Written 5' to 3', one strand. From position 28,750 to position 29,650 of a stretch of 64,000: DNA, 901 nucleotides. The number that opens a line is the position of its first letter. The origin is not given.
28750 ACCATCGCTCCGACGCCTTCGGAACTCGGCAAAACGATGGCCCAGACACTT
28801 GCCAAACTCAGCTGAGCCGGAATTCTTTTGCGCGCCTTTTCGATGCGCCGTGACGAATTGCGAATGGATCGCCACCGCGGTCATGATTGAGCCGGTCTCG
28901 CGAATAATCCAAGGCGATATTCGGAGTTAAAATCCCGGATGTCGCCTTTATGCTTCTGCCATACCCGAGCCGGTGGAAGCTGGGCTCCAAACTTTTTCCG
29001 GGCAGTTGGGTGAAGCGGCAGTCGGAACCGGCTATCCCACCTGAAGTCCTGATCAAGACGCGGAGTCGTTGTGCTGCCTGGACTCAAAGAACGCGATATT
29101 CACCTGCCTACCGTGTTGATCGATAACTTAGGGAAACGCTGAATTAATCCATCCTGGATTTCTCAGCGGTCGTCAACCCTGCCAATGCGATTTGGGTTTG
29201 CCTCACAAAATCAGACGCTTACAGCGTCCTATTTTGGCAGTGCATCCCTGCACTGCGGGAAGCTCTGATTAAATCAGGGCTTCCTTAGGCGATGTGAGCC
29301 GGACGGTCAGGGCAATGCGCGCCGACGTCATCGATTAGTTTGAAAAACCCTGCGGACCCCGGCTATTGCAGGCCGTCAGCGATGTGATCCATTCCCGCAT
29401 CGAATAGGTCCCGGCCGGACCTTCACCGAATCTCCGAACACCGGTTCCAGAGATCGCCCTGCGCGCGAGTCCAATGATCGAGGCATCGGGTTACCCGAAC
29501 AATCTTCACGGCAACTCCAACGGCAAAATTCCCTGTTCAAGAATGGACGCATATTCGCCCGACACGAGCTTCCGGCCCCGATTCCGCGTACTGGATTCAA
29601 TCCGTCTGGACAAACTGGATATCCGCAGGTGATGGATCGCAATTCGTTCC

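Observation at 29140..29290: Five-copy family of ~115-155 bp multi-hairpin intergenic repeats, three of them starting just 3' of a stop codon, with stem covariation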

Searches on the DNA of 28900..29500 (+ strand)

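Call 7: search_dna_similar(query=window:29135-29295:+, collection=plasmids, mode=distant, max_rows=30)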
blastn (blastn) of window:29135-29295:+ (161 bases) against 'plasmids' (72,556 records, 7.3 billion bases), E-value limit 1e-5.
No match.

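Call 8: search_rna_families(source=window, start=28900, end=29500, threshold=evalue, max_evalue=10)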
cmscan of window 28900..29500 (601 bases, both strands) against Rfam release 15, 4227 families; matches with E-value up to 10: 4.
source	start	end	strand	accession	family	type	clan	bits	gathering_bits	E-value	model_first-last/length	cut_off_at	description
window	29094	29130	-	RF00390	TYMV_upPK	Cis-reg;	-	15.7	38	2.2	1-23/23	no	turnip yellow mosaic virus upstream pseudo-knot (TYMV_upPK)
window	29183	29240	-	RF01227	snoR83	Gene; snRNA; snoRNA; HACA-box;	-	14.1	40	9.7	1-129/129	no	Small nucleolar RNA snoR83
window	29191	29267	-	RF02089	CLRN1-AS1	Gene; lncRNA;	-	11.8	48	2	1-79/79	no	CLRN1 antisense RNA 1 conserved region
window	29237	29256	+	RF01716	PhotoRC-I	Cis-reg;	-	11.4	45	3.8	3-22/44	no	PhotoRC-I RNA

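Call 39: build_rna_model(alignment_id=A2, structure=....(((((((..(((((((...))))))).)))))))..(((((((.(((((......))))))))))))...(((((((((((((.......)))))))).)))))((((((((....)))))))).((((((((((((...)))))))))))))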
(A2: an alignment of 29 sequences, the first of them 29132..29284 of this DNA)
Model R1 built from alignment A2 (29 sequences, 156 columns); structure: as given.
model positions 152; base pairs 59; branch points 4; effective number of sequences 1.55; information 0.59 bits per position. Calibrated on 0.2 Mb of random sequence (short: E-values are rough).
structure used (alignment columns):
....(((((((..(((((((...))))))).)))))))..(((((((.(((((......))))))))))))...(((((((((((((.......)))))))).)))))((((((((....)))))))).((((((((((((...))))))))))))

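Call 40: search_with_rna_model(model_id=R1, source=window, filters=off, max_evalue=10, show_alignments=7)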
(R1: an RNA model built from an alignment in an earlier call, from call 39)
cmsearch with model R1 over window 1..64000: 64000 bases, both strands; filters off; matches with E-value up to 10: 45.
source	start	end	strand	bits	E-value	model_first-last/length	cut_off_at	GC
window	29132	29284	+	138.4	1.4e-38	1-152/152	no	0.5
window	49068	49212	-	109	4.5e-30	1-152/152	no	0.5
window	36927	37073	+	93.2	1.7e-25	1-152/152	no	0.46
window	13409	13541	+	62.9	9.8e-17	1-152/152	no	0.52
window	20837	20990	+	59.8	7.8e-16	1-152/152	no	0.48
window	56150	56287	-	43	5.7e-11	1-152/152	no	0.52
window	20845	20960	-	39.8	4.8e-10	1-152/152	no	0.47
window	37999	38139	+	30.9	1.8e-07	1-152/152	no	0.45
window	49068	49177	+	23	3.4e-05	1-152/152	no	0.55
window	20566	20638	+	22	6.6e-05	1-152/152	no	0.47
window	29258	29284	-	20.6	0.00017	126-152/152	no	0.48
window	37047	37074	-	19.7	0.0003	125-152/152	no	0.39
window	50103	50126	+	12.2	0.047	44-67/152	no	0.54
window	1279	1310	+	9.9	0.21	39-70/152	no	0.38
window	1281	1312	-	9.6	0.26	39-70/152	no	0.34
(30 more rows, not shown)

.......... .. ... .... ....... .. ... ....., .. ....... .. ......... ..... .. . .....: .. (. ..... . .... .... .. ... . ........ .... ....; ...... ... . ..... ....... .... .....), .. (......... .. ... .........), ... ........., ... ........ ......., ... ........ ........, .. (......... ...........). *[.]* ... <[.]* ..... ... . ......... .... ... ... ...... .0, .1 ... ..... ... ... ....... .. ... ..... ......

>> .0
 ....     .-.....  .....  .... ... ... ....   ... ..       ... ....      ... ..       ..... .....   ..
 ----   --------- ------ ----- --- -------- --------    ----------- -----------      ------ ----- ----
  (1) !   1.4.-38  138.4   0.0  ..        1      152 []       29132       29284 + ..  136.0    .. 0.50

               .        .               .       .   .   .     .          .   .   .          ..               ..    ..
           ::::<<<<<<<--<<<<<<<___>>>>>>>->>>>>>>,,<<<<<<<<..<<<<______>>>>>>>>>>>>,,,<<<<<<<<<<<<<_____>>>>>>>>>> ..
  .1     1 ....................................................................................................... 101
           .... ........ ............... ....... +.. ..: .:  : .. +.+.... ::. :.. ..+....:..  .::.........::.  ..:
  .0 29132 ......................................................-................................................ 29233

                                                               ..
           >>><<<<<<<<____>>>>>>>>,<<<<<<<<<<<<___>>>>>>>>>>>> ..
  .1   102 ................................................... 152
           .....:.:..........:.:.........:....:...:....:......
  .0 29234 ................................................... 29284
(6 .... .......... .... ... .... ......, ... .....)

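Call 46: search_with_rna_model(model_id=R1, sources=[L108, L109, L110, L111, L112, L113, L114, L115, L116, L117, L118, L119, L120, L121, L122, L123, L124, L125, L126, L127, L128, L129, L130, L131, L132, L133, L134, L135, L136, L137, L138, L139, L140, L141, L142, L143, L144, L145, L146, L147, L148, L149, L150, L151, L152, L153, L154, L155, L156, L157, L158, L159, L160, L161, L162, L163, L164, L165, L166, L167, L168, L169, L170, L171, L172, L173, L174, L175, L176, L177, L178, L179, L180, L181, L182, L183, L184, L185, L186, L187, L188, L189, L190, L191, L192, L193, L194, L195, L196, L197, L198, L199, L200, L201, L202, L203, L204, L205, L206, L207], max_evalue=0.00001, make_alignment=true)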
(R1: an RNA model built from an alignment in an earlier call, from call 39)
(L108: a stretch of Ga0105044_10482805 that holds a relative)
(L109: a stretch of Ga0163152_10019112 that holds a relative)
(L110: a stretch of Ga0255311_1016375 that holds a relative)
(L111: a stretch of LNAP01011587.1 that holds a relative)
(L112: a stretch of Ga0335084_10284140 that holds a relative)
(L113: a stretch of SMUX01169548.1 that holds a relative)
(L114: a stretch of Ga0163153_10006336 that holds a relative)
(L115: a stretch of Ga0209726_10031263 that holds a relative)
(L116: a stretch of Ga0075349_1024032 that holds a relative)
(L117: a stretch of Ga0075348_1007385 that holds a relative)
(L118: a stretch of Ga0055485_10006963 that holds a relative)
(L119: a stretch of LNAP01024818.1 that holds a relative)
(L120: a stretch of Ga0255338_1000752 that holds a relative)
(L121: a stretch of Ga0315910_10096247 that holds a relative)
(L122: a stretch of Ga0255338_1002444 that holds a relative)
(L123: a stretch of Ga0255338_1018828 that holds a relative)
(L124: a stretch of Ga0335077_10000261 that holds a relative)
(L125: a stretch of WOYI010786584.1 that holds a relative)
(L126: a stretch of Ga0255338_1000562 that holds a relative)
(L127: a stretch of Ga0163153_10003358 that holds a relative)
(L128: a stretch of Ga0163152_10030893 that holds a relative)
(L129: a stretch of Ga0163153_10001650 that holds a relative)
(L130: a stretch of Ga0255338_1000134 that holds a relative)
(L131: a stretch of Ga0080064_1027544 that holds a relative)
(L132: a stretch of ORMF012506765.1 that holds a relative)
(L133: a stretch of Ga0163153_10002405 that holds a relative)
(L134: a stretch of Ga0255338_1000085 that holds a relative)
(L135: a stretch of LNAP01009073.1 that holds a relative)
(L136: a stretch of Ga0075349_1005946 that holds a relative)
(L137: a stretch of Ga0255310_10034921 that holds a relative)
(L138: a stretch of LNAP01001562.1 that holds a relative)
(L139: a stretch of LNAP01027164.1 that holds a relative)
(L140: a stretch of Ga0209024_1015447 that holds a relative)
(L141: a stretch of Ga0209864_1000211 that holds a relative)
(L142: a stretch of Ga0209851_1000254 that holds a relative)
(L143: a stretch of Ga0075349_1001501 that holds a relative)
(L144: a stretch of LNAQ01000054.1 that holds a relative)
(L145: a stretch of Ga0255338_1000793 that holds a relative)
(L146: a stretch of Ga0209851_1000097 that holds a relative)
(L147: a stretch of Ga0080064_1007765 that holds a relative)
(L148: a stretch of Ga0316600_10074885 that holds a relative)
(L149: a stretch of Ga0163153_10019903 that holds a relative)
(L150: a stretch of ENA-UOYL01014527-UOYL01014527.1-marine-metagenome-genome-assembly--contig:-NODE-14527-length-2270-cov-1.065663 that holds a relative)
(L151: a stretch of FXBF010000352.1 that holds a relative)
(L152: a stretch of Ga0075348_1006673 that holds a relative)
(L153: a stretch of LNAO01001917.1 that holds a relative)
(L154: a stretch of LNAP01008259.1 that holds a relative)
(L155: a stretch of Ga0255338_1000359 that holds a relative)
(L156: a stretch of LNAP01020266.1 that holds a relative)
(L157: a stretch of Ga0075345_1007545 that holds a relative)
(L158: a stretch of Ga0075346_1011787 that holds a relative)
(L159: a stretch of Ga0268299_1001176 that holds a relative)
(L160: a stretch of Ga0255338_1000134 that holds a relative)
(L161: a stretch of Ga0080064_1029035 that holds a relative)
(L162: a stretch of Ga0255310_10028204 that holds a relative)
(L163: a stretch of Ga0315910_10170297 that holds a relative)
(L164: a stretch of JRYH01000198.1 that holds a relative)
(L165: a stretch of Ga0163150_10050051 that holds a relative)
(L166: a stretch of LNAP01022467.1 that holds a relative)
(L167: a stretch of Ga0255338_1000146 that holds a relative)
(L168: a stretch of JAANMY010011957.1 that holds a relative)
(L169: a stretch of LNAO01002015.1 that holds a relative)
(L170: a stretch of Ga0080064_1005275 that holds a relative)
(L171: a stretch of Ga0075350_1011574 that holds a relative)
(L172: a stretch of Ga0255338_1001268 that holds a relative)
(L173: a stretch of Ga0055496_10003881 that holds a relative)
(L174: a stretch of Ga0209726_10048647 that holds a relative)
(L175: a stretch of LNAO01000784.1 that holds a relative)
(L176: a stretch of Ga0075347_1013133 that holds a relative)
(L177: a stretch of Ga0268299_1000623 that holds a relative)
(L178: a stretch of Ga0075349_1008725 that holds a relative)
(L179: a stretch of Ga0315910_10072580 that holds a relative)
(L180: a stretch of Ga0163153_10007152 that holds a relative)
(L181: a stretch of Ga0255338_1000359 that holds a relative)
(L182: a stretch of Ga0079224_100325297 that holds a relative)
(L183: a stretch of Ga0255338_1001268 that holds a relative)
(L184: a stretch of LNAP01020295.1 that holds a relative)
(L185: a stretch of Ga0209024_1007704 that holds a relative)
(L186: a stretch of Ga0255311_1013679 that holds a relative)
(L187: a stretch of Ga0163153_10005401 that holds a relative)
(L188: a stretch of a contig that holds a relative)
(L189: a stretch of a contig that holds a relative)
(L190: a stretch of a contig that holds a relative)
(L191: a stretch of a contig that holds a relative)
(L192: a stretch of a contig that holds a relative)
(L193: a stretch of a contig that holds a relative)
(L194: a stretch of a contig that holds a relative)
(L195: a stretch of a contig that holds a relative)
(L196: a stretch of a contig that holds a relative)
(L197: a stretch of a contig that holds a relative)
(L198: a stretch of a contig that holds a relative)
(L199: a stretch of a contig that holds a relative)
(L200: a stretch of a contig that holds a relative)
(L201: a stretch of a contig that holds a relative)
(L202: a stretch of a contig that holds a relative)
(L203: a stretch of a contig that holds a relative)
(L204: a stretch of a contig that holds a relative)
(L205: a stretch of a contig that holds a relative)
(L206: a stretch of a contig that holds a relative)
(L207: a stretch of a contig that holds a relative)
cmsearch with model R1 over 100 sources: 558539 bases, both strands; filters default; matches with E-value up to 0.00001: 122.
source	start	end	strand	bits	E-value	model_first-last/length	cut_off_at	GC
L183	177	328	-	181.9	3e-50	1-152/152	no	0.54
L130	3768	3919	+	179.4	1.7e-49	1-152/152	no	0.55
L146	5840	5991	-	178.2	3.7e-49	1-152/152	no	0.55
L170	1063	1214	-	175.9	1.6e-48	1-152/152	no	0.56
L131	1387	1538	-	173.8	6.9e-48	1-152/152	no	0.56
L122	289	440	+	172.2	2e-47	1-152/152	no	0.55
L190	494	645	-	171.6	2.9e-47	1-152/152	no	0.54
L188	6108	6259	+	170.7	5.3e-47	1-152/152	no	0.53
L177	3692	3843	-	169.8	9.9e-47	1-152/152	no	0.57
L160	697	848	+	169.4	1.3e-46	1-152/152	no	0.57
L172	8455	8607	-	169.2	1.5e-46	1-152/152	no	0.54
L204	2706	2857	-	168.9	1.7e-46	1-152/152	no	0.56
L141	4964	5115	-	168.9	1.8e-46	1-152/152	no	0.56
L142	351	502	+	168.9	1.8e-46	1-152/152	no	0.56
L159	1271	1422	-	168.6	2.2e-46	1-152/152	no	0.56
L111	1879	2030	+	167.6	4.3e-46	1-152/152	no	0.56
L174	7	158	-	166.8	7.4e-46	1-152/152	no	0.55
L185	1793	1944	-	166.1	1.1e-45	1-152/152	no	0.54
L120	204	355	-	163.8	5.3e-45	1-152/152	no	0.53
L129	12368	12518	+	163.1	8.6e-45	1-152/152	no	0.42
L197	2382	2533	+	160.1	6.5e-44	1-152/152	no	0.58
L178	373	523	-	159.7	8e-44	1-152/152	no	0.44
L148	1450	1600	-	158.4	1.9e-43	1-152/152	no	0.54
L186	1003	1154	+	155.4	1.4e-42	1-152/152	no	0.55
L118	927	1077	-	155.1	1.7e-42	1-152/152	no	0.46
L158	10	160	+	152.7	8.6e-42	1-152/152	no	0.45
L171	350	500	-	152.7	8.6e-42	1-152/152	no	0.45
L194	424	574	+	150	5.4e-41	1-152/152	no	0.44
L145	6454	6605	-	149.6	7.1e-41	1-152/152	no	0.53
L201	6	156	-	148.5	1.5e-40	1-152/152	no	0.44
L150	1511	1660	+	147.6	2.6e-40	1-152/152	no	0.43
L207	6851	6989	+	147.4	2.9e-40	1-139/152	3'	0.53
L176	865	1015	+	146.5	5.3e-40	1-152/152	no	0.43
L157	370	519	+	144.4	2.3e-39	1-152/152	no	0.43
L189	473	622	-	144.1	2.7e-39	1-152/152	no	0.42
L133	13632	13781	-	144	2.9e-39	1-152/152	no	0.41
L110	1289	1445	-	142.9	5.8e-39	1-152/152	no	0.56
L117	996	1197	+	142.3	9e-39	1-152/152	no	0.47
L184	1027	1191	+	142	1.1e-38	1-152/152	no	0.54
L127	9415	9565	-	141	2.1e-38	1-152/152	no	0.42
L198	1379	1580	-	140.4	3.2e-38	1-152/152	no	0.49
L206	76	226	-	136.9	3.3e-37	1-152/152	no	0.38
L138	8272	8423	-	133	4.4e-36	1-152/152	no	0.53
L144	2385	2536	-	133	4.4e-36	1-152/152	no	0.53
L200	9234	9384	+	132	8.8e-36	1-152/152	no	0.53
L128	584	735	-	131.9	9.2e-36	1-152/152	no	0.41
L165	934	1099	+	128.5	9e-35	1-152/152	no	0.42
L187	806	971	+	128.5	9e-35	1-152/152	no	0.42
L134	3002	3135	+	127.5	1.7e-34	1-152/152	no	0.54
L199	4406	4555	-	123.7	2.2e-33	1-152/152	no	0.41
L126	2984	3188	-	122.6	4.4e-33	1-152/152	no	0.58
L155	637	786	+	120.4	2e-32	1-152/152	no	0.56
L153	3033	3174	+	117.8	1.1e-31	1-152/152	no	0.57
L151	11129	11263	+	117.5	1.3e-31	1-152/152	no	0.47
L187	8665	8816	+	113.2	2.3e-30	1-152/152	no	0.41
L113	7168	7330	+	113.2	2.4e-30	1-152/152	no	0.48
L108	277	434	+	112.7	3.2e-30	1-152/152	no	0.42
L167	1050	1254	+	111.9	5.7e-30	1-152/152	no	0.6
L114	3216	3371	+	111.7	6.5e-30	1-152/152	no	0.38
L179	920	1080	+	110.8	1.2e-29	1-152/152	no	0.46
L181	1652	1802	+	108.5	5.3e-29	1-152/152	no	0.64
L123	3345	3548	+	104.6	7.4e-28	1-152/152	no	0.59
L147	3116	3267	+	103.9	1.2e-27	1-152/152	no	0.68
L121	1670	1809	-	98.1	5.4e-26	1-152/152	no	0.45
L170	6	211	-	92.2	2.8e-24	1-152/152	no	0.6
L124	6806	6946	+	90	1.2e-23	1-152/152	no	0.5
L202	2559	2750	-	88.9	2.6e-23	1-152/152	no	0.58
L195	1347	1539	-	88.3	3.8e-23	1-152/152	no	0.6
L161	3232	3305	+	83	1.3e-21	1-74/152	3'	0.53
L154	156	301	-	82.7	1.6e-21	1-152/152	no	0.62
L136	1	86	-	81.7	3.2e-21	1-87/152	3'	0.41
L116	1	71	-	80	9.4e-21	1-71/152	3'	0.44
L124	4624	4776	+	79.5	1.4e-20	1-152/152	no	0.48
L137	627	758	+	79.3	1.5e-20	1-152/152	no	0.56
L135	3999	4150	+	78.5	2.5e-20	1-152/152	no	0.61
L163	109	265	-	76.2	1.2e-19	1-152/152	no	0.5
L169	1702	1872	-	73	1e-18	1-152/152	no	0.64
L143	371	505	-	71.4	2.9e-18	1-152/152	no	0.54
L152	487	621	+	71.4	2.9e-18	1-152/152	no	0.54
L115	657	795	+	71.4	2.9e-18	1-152/152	no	0.65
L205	3245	3415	-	67.7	3.4e-17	1-152/152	no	0.65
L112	718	835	-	65.7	1.4e-16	1-152/152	no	0.53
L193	1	60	-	61.9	1.7e-15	1-60/152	3'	0.45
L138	7832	7924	-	61.2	2.7e-15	1-152/152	no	0.59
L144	1945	2037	-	61.2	2.7e-15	1-152/152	no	0.59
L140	899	1085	+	59.8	6.5e-15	1-152/152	no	0.62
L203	1227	1305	-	58.2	2e-14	1-152/152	no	0.58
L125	2355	2499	+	57.9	2.5e-14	1-152/152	no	0.61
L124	9274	9445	-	57.8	2.6e-14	1-152/152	no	0.54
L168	640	723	-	57.1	4e-14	1-152/152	no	0.57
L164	5082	5166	-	55.8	1e-13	1-152/152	no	0.48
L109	659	813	-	53.9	3.3e-13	1-152/152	no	0.43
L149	2317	2471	+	53.9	3.3e-13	1-152/152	no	0.43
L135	7633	7739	-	53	6.5e-13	1-152/152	no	0.6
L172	8658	8861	-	52.9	6.6e-13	1-152/152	no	0.58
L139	1559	1641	-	50.1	4.5e-12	1-152/152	no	0.55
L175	4926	4975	+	46.5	4.8e-11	1-50/152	3'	0.5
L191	2016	2201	+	46.5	4.9e-11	1-152/152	no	0.57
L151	13305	13449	-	45.4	1e-10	1-152/152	no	0.52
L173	2000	2037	+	45.1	1.2e-10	1-38/152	3'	0.45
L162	768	880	-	44.5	1.8e-10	1-152/152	no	0.58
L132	736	876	-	44.5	1.8e-10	1-152/152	no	0.57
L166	2974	3104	-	44.2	2.2e-10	1-152/152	no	0.67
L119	1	80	-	42.5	7.1e-10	1-152/152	no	0.59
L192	1935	2061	-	42.2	8.6e-10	1-152/152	no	0.61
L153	888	968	+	42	9.3e-10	1-152/152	no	0.56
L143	2848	2930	-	41.9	1e-09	1-152/152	no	0.51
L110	1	75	+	38.4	1.1e-08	82-152/152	5'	0.56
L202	8644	8817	+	38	1.3e-08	1-152/152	no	0.64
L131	1321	1464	+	37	2.6e-08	1-152/152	no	0.6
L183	122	254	+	36.9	2.9e-08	1-152/152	no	0.64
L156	276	307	-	35.7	6.5e-08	6-37/152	no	0.47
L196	2460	2489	+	32.8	4.6e-07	7-36/152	no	0.37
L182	1193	1287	-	32.6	5.2e-07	1-152/152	no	0.46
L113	7535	7717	+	32.3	6.3e-07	1-152/152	no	0.58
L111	2004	2109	-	30.7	1.8e-06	1-152/152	no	0.61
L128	1344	1485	-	30.6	1.9e-06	1-152/152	no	0.49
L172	8500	8636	+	30.2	2.5e-06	1-152/152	no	0.54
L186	1043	1154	-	29.4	4.3e-06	1-152/152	no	0.55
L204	2700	2817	+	29.1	5.3e-06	1-152/152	no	0.57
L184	6839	6944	-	28.7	6.8e-06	1-152/152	no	0.61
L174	7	118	+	28.6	7.4e-06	1-152/152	no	0.56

Alignment A3: 122 matches aligned to the model, 459 columns, each read 5' to 3' on its own strand. Consensus structure (alignment columns), stored with it:
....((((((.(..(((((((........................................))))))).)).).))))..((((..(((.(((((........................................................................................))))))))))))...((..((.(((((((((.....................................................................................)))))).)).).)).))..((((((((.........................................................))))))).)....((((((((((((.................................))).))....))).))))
